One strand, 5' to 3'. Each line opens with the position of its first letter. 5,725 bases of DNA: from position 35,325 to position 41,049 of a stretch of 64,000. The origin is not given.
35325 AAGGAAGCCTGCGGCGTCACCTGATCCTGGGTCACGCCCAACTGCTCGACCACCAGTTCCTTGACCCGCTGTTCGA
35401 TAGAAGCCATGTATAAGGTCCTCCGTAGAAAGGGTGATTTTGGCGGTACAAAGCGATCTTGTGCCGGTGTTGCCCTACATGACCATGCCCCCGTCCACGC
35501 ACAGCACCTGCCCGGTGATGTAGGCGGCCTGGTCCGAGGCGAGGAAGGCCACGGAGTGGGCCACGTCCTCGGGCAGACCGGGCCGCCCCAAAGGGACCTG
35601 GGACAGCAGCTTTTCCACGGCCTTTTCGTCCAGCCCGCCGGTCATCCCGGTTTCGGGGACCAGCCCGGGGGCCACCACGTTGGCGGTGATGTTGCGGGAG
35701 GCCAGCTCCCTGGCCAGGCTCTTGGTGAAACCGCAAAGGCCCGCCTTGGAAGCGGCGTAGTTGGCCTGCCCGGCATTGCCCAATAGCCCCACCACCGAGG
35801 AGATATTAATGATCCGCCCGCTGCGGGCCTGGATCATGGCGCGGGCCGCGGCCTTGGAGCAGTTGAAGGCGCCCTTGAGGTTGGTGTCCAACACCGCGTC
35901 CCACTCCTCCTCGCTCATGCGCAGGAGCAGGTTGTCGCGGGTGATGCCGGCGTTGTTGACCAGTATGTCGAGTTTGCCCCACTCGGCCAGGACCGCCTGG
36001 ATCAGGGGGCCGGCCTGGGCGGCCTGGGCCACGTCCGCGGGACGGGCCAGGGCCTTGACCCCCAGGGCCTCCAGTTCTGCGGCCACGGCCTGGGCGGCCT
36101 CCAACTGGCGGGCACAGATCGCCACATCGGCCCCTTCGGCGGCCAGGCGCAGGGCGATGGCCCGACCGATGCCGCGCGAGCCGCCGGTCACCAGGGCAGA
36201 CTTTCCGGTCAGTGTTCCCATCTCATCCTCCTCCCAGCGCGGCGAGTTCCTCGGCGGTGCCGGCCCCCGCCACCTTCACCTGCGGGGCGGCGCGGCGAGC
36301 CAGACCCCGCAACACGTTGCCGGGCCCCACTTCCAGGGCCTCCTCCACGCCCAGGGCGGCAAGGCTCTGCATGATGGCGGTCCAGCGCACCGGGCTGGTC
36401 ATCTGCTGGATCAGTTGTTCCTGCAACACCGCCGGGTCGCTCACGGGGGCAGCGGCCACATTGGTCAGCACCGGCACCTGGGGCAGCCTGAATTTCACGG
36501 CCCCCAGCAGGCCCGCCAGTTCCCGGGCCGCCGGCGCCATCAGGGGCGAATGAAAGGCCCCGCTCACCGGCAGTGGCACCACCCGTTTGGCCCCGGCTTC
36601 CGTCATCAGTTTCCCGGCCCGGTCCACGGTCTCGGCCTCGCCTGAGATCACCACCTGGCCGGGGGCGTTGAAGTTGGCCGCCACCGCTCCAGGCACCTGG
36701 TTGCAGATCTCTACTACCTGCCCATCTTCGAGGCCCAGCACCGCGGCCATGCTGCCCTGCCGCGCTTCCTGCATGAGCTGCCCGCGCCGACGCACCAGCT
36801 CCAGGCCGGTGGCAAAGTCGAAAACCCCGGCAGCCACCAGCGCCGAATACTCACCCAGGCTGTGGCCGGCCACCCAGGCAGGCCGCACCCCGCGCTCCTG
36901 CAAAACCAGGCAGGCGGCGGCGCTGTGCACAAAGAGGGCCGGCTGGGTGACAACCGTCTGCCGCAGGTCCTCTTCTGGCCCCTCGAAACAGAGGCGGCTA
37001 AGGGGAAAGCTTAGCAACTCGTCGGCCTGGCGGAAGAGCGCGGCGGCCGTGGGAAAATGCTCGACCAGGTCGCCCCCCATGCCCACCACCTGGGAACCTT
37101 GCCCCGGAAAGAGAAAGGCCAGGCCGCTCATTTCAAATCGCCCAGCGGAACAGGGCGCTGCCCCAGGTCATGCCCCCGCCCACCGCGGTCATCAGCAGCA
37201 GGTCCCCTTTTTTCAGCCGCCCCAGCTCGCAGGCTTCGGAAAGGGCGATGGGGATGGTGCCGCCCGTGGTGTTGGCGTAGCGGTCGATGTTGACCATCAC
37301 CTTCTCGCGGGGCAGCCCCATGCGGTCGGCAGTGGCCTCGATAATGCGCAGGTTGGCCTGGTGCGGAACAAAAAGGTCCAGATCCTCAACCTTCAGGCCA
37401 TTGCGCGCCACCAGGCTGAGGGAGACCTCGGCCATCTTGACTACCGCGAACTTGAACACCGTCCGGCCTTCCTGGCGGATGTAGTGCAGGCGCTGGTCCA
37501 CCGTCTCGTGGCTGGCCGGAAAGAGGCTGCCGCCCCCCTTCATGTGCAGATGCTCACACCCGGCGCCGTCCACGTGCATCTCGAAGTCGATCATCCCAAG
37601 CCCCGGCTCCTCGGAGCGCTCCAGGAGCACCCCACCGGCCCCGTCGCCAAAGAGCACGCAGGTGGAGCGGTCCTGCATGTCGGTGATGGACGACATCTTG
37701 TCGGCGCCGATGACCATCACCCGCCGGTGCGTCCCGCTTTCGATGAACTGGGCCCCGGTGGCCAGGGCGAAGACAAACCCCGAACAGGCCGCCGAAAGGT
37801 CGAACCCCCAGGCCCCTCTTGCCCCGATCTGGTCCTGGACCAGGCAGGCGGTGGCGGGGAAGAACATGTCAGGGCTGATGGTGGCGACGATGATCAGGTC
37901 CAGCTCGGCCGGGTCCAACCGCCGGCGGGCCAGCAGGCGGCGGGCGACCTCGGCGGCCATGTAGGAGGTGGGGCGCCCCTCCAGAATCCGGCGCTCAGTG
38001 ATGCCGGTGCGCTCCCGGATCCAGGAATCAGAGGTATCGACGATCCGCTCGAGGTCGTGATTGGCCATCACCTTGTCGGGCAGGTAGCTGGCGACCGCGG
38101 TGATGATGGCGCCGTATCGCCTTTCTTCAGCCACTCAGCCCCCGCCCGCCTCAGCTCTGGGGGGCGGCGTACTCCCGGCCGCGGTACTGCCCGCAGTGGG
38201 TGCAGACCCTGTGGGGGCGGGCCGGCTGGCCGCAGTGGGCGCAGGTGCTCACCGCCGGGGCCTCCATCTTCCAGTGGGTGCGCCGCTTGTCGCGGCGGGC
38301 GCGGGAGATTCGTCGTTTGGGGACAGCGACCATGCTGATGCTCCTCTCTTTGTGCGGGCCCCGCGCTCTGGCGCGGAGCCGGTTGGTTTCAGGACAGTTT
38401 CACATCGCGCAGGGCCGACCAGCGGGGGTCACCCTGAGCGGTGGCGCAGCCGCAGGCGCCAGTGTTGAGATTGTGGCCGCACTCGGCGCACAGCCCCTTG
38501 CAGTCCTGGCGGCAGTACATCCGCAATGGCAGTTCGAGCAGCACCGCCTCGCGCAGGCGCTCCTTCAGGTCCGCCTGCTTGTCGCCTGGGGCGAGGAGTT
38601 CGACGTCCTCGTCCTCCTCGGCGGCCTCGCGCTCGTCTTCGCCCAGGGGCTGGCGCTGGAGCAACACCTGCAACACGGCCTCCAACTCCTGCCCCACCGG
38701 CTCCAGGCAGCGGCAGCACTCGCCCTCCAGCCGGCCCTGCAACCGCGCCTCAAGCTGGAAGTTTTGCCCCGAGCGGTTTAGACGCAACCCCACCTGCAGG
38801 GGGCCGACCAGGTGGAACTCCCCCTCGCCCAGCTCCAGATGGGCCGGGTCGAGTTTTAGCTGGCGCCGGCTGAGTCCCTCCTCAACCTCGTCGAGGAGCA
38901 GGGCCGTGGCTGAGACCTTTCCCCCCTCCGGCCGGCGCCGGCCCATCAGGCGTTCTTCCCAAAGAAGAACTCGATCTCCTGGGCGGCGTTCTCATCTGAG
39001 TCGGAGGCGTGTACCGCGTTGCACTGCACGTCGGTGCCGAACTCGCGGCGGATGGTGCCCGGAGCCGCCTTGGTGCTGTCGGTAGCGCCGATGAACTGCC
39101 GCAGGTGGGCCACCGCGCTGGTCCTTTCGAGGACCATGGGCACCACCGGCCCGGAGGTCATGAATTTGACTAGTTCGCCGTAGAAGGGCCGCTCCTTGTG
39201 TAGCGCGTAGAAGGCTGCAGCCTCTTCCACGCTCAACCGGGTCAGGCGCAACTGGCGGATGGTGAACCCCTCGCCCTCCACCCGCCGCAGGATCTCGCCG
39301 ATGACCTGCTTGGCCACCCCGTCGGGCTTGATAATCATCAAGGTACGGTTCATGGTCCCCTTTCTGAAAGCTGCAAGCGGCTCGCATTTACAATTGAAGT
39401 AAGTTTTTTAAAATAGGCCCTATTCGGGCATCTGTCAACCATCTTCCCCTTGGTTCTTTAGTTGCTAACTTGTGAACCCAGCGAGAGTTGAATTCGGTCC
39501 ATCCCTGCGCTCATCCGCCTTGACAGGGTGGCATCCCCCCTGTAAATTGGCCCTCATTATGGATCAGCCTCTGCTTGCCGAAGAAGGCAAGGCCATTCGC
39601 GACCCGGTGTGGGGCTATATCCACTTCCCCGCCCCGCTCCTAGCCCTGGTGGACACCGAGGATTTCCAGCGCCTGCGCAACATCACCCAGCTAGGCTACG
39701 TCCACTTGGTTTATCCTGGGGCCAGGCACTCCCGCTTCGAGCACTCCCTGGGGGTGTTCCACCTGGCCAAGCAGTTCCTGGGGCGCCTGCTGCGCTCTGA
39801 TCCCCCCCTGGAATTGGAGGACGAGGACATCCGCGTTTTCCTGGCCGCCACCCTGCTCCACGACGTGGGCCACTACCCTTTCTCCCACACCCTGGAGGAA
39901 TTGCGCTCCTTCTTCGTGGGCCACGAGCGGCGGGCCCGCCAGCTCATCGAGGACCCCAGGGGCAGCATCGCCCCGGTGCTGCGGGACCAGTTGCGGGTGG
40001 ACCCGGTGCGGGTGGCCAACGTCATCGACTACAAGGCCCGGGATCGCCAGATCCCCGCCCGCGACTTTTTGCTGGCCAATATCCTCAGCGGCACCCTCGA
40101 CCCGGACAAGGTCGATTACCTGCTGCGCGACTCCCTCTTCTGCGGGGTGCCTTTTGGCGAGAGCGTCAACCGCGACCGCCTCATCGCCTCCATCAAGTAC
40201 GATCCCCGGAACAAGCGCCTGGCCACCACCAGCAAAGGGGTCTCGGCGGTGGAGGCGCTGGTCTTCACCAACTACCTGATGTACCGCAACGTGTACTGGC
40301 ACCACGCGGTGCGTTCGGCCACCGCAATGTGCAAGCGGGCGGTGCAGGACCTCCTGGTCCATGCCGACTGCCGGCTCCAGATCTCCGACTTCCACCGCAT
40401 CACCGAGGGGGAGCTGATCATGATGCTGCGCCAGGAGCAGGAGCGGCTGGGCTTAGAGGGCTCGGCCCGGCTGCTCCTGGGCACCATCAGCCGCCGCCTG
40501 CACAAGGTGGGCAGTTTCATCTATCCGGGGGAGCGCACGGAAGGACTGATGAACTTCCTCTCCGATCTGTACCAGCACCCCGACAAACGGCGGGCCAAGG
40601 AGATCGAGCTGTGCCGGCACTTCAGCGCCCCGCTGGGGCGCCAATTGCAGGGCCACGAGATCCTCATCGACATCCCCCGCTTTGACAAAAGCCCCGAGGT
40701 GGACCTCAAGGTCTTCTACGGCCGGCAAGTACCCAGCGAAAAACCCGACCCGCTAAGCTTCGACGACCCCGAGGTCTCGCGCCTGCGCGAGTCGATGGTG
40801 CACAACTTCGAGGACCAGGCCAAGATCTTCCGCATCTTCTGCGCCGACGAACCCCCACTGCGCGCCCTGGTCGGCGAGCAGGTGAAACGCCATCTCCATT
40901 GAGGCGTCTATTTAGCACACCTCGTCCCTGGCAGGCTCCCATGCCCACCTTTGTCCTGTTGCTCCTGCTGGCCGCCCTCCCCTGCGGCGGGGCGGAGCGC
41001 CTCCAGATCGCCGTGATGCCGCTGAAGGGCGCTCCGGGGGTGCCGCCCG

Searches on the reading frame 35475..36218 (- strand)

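Call 26: search_protein_families(library=ncbifam, proteins=[window:35475-36218:-], max_evalue=0.00001)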
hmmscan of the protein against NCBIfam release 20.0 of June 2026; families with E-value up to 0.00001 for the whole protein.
window:35475-36218:- (247 aa): 233 families (the best 25 are shown)
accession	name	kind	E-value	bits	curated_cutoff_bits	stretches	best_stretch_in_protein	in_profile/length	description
TIGR01830.1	3oxo_ACP_reduc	equivalog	1.3e-100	336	297.75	1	8-246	1-239/239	3-oxoacyl-[acyl-carrier-protein] reductase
NF004197.0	PRK05653.1-1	equivalog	6.8e-100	333.8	332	1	2-247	4-248/249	3-oxoacyl-ACP reductase FabG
NF009466.0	PRK12826.1-2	subfamily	1.8e-84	283.1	222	1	6-246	4-245/248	3-oxoacyl-ACP reductase FabG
NF004198.0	PRK05653.1-3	equivalog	8.4e-84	280.9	296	1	3-247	5-248/248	3-oxoacyl-ACP reductase FabG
NF004199.0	PRK05653.1-4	equivalog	2.2e-81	273.1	301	1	3-247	3-247/247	3-oxoacyl-ACP reductase FabG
NF004200.0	PRK05653.1-5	equivalog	4e-79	265.6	273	1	6-246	3-242/242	3-oxoacyl-ACP reductase FabG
TIGR01829.1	AcAcCoA_reduct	subfamily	2.5e-76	256.5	302.1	1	7-247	2-242/242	acetoacetyl-CoA reductase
NF040605.2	mycolic_FabG1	exception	4.4e-74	249.2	420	1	6-247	2-231/233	3-oxoacyl-ACP reductase FabG1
NF009547.0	PRK12936.1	subfamily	7.4e-74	248.4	436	1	3-247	4-244/245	3-ketoacyl-(acyl-carrier-protein) reductase NodG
NF009464.0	PRK12824.1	subfamily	2.1e-72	243.7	269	1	6-247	3-244/245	3-oxoacyl-ACP reductase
NF053542.1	FlxB_rubin_SDR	equivalog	1.2e-71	241.2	340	1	6-245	1-239/239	flexirubin biosynthesis SDR family reductase FlxB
NF005559.1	PRK07231.1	subfamily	1.5e-71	240.8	215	1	3-246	2-248/249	glucose 1-dehydrogenase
TIGR01831.1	fabG_rel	equivalog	5.4e-68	228.9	338.85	1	9-246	2-239/239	3-ketoacyl-ACP reductase FabG2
NF009468.0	PRK12826.1-4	equivalog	2.7e-67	227.1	318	1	3-246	5-248/256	SDR family oxidoreductase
NF006070.0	PRK08213.1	subfamily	2.9e-67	226.9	279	1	3-246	10-257/259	gluconate 5-dehydrogenase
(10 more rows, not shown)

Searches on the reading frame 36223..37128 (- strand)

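Call 26: search_protein_families(library=ncbifam, proteins=[window:36223-37128:-], max_evalue=0.00001)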
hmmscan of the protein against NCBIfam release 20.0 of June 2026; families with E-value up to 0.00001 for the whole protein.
window:36223-37128:- (301 aa): 8 families
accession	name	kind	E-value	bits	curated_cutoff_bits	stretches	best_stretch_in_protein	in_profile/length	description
TIGR00128.1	fabD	equivalog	1.4e-103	346.4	260.9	1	3-281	3-287/290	ACP S-malonyltransferase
TIGR03131.1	malonate_mdcH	equivalog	2.5e-67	227.4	297.9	1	3-288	1-283/297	malonate decarboxylase subunit epsilon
NF045894.1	PKS_plus_SDR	equivalog_domain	1.2e-55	188.9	1740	1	3-282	532-816/1515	type I polyketide synthase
TIGR02813.1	omega_3_PfaA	subfamily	9.5e-40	135.3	1010.1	1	4-278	582-877/2582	polyketide-type polyunsaturated fatty acid synthase PfaA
NF041183.1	Pks2_ls1_myc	equivalog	1.8e-21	74.9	2400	1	3-289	533-822/2086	sulfolipid-1 biosynthesis phthioceranic/hydroxyphthioceranic acid synthase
NF037940.1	PKS_MbtD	equivalog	4.9e-21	74.5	1150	1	3-268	92-361/978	mycobactin polyketide synthase MbtD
NF037941.1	PKS_NbtC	equivalog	6.9e-19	67.3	1150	1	3-180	97-280/1027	nocobactin polyketide synthase NbtC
NF040607.1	mycolic_Pks13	equivalog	1.7e-14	52.3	2100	1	3-272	665-945/1680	polyketide synthase Pks13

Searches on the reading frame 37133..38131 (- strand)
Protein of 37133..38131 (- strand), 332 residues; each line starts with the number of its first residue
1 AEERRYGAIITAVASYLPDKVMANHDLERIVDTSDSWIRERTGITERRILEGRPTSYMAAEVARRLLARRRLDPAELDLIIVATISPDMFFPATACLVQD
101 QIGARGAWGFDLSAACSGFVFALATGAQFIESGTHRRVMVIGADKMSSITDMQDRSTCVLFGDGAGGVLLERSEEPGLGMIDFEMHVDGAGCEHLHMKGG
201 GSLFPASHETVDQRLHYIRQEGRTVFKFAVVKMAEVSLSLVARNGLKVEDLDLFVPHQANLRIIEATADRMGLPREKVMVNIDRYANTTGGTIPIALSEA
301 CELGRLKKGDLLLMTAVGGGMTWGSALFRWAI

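Call 26: search_protein_families(library=ncbifam, proteins=[window:37133-38131:-], max_evalue=0.00001)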
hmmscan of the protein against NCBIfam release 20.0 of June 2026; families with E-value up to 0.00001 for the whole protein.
window:37133-38131:- (332 aa): 16 families
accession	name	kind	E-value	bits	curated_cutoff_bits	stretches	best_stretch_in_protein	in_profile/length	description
NF006829.0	PRK09352.1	subfamily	8.6e-127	422.6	249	1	8-330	5-321/322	beta-ketoacyl-ACP synthase 3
TIGR00747.1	fabH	subfamily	9.8e-114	379.7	292.1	1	9-330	4-322/322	beta-ketoacyl-ACP synthase III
NF004623.0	PRK05963.1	equivalog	1.3e-67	228.4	437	1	10-329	8-327/328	beta-ketoacyl-ACP synthase III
NF005541.0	PRK07204.1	equivalog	5.1e-55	187.1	402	1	10-327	7-326/329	beta-ketoacyl-ACP synthase III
NF005308.0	PRK06840.1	equivalog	3.9e-41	141.2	315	1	9-330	6-335/339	3-oxoacyl-ACP synthase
NF005703.0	PRK07515.1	equivalog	9.4e-37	126.8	304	1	55-329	96-371/373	beta-ketoacyl-ACP synthase III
NF006720.0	PRK09258.1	equivalog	3.1e-32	112.2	285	1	33-322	38-330/338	3-oxoacyl-ACP synthase III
NF009519.0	PRK12880.1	equivalog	1.7e-26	93.4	436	1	42-328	46-336/353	beta-ketoacyl-ACP synthase III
NF003274.0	PRK04262.1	equivalog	1.3e-17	63.9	244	1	10-147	5-144/347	hydroxymethylglutaryl-CoA synthase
NF005293.2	PRK06816.1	subfamily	3.6e-16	59.2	450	2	10-151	3-157/378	StlD/DarB family beta-ketosynthase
TIGR00748.1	HMG_CoA_syn_Arc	equivalog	2e-14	53.6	353.35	2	11-146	5-142/345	hydroxymethylglutaryl-CoA synthase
NF053539.1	resorcinol_DarB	exception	1.6e-13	50.5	550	1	207-315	247-360/377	dialkylresorcinol biosynthesis protein DarB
NF005704.0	PRK07516.1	subfamily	7.3e-07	28.5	412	1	57-150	24-119/389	thiolase domain-containing protein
TIGR01930.1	AcCoA-C-Actrans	subfamily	1.7e-06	27.2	240.55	0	41-154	6-121/385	acetyl-CoA C-acyltransferase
NF004720.0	PRK06064.1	subfamily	4.3e-06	25.7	420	1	58-153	25-122/389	thiolase domain-containing protein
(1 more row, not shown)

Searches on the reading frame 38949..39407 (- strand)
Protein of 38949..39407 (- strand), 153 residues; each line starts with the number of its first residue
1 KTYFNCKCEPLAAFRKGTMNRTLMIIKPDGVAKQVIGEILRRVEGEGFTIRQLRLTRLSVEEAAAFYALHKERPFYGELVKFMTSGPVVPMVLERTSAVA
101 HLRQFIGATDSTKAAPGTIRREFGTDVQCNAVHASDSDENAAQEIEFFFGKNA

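Call 26: search_protein_families(library=ncbifam, proteins=[window:38949-39407:-], max_evalue=0.00001)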
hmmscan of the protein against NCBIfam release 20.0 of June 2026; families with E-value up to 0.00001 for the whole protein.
window:38949-39407:- (153 aa): 6 families
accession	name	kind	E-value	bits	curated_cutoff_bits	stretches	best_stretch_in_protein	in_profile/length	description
NF001908.0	PRK00668.1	equivalog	7.6e-54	181.3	155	1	18-152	2-136/141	nucleoside-diphosphate kinase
NF011116.0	PRK14545.1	equivalog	1.8e-46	157.8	217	1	19-150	3-134/139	nucleoside-diphosphate kinase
NF011113.0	PRK14541.1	equivalog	2e-46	157.6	255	1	19-151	1-133/140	nucleoside-diphosphate kinase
NF011114.0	PRK14542.1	equivalog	9.2e-46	154.9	250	1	19-151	1-133/137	nucleoside-diphosphate kinase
NF011112.0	PRK14540.1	equivalog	4.1e-40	136.7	202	1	19-151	2-134/135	nucleoside-diphosphate kinase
NF011115.0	PRK14543.1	equivalog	3.6e-17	62.8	287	1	19-152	5-153/169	nucleoside-diphosphate kinase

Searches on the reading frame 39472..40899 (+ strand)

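Call 26: search_protein_families(library=ncbifam, proteins=[window:39472-40899:+], max_evalue=0.00001)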
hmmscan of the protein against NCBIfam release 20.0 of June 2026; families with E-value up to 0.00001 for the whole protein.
window:39472-40899:+ (476 aa): 1 family
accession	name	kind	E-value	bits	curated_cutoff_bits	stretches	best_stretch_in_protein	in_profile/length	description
TIGR01353.1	dGTP_triPase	subfamily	1.8e-07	31.1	152.35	1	60-143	13-95/389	dGTP triphosphohydrolase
